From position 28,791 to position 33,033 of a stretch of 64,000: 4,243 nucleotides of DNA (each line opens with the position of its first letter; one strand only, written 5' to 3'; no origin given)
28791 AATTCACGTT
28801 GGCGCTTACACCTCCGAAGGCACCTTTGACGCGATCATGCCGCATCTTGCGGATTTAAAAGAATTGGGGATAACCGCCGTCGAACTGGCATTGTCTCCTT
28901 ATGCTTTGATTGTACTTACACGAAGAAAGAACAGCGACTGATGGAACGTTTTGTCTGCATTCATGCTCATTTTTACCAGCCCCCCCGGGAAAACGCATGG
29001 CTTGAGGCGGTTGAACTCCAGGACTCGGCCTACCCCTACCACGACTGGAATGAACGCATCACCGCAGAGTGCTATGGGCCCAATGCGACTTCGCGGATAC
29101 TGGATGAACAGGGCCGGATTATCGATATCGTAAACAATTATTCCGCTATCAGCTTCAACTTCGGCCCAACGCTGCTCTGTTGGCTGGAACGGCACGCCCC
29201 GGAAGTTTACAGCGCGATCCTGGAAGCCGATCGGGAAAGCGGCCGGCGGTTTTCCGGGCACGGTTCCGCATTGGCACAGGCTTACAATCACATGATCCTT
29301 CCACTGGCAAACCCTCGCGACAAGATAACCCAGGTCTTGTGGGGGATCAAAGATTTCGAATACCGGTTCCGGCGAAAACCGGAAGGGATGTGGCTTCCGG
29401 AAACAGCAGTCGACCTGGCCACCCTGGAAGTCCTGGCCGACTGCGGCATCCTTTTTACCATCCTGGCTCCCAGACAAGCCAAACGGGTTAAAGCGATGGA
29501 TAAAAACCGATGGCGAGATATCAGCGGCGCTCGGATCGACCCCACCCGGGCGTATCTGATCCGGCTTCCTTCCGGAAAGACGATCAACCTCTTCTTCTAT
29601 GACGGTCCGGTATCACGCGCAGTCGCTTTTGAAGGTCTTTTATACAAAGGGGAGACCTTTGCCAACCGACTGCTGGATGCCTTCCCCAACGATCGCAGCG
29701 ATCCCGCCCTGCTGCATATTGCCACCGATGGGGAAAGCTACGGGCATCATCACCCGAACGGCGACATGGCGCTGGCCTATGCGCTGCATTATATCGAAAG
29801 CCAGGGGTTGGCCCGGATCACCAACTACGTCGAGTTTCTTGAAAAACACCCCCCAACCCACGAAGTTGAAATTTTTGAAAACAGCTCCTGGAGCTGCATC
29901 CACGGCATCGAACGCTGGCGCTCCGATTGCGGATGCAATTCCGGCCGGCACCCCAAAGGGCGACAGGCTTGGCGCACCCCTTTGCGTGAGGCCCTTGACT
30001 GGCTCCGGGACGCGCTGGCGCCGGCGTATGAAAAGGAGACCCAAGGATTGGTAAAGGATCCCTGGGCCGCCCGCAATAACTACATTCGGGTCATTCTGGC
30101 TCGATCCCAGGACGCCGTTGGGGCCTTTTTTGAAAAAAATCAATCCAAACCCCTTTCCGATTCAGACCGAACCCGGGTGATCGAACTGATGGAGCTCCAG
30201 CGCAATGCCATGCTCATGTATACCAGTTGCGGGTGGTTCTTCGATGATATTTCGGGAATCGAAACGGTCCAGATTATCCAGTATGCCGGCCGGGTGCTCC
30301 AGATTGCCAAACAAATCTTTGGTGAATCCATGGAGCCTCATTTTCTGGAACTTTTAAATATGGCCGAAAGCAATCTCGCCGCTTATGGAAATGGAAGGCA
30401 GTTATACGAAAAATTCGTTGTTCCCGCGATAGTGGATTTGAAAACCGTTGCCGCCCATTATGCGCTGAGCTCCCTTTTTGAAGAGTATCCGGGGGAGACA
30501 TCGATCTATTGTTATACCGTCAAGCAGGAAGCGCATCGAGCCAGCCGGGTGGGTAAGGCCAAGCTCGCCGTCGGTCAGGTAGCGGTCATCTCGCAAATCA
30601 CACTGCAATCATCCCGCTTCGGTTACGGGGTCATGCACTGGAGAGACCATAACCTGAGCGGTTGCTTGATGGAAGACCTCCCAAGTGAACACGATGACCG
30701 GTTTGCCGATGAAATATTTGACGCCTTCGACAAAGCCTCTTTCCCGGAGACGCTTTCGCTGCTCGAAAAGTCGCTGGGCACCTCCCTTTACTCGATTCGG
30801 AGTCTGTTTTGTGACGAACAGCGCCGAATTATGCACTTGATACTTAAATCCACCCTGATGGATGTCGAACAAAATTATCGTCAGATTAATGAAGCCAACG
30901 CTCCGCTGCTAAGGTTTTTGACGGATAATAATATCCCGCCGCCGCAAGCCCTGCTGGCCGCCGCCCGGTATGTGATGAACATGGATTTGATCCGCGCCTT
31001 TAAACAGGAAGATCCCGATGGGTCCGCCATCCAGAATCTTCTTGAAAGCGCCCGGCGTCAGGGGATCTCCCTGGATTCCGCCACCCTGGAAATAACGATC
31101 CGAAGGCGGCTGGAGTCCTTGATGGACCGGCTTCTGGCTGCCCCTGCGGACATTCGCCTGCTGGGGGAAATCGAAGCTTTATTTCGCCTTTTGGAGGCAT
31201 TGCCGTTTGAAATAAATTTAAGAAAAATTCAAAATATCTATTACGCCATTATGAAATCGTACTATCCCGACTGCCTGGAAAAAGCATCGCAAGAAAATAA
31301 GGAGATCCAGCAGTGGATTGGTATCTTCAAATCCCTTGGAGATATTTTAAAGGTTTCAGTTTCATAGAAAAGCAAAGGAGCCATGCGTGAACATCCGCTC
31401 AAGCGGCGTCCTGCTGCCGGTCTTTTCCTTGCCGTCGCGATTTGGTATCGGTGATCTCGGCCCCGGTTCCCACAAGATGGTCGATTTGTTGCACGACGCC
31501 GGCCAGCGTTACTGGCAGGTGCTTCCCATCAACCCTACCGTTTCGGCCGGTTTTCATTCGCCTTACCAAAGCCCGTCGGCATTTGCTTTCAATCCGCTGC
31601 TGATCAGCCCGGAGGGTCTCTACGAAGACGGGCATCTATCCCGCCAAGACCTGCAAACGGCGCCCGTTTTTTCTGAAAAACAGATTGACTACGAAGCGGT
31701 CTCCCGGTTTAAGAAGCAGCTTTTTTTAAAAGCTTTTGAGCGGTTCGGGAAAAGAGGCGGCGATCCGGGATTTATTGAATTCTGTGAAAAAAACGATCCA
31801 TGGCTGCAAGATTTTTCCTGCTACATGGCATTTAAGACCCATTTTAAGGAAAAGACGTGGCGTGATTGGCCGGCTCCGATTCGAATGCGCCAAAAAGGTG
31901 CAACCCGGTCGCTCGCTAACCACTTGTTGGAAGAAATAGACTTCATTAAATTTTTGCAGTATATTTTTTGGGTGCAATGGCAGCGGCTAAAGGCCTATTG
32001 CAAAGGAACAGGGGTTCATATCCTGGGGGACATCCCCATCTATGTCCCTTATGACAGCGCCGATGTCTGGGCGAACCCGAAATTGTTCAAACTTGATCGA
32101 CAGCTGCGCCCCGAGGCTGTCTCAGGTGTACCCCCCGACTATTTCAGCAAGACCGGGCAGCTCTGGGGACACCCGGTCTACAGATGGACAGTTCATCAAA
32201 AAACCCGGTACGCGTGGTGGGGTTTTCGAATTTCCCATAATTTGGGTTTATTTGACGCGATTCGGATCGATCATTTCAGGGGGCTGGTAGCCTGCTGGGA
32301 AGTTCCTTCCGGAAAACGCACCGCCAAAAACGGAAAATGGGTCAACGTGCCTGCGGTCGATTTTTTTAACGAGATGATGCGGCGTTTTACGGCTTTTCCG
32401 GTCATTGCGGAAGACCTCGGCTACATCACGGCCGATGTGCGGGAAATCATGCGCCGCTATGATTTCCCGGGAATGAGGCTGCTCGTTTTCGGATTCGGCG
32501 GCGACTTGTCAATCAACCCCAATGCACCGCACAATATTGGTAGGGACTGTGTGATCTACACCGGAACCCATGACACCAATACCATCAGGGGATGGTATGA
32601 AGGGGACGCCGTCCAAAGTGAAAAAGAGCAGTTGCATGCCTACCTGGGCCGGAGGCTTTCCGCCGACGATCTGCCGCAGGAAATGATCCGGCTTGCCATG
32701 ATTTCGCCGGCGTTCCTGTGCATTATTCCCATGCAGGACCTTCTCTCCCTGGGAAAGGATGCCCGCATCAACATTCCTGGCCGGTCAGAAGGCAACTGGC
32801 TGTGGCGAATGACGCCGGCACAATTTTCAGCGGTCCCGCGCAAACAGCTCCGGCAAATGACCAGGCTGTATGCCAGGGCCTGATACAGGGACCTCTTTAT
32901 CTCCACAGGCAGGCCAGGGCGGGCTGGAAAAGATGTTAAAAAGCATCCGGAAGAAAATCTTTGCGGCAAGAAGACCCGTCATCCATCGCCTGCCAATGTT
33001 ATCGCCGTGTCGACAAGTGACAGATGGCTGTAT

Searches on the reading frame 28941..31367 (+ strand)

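Call 35: search_protein_families(library=pfam, proteins=[window:28941-31367:+], max_evalue=0.00001)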
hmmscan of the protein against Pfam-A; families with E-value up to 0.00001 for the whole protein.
window:28941-31367:+ (808 aa): 2 families
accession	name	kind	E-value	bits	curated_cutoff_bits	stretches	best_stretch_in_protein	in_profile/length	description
PF12055.13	DUF3536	-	1.8e-108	362.7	25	1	341-623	2-284/284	Domain of unknown function (DUF3536)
PF03065.20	Glyco_hydro_57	-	1.1e-19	71.3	21.2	1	42-309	45-288/291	Glycosyl hydrolase family 57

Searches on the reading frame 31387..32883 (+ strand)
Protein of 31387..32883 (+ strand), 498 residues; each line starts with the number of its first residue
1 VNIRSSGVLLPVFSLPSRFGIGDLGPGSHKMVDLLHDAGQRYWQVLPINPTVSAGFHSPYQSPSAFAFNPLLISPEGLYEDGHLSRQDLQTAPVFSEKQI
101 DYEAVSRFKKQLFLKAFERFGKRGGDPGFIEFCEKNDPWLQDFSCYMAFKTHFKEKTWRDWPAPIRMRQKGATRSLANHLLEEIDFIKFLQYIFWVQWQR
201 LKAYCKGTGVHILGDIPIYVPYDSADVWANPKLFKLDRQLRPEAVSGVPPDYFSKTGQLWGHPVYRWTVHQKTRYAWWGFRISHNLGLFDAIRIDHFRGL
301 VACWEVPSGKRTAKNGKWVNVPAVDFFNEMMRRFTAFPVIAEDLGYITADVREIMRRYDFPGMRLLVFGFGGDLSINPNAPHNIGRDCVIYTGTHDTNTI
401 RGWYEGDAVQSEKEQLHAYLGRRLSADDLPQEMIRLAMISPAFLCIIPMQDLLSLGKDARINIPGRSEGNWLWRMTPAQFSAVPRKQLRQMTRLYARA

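Call 35: search_protein_families(library=pfam, proteins=[window:31387-32883:+], max_evalue=0.00001)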
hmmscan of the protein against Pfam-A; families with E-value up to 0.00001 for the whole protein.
window:31387-32883:+ (498 aa): 1 family
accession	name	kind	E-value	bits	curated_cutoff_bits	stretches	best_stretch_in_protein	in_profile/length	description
PF02446.23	Glyco_hydro_77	-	1e-166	555.9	25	1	10-479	1-463/465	4-alpha-glucanotransferase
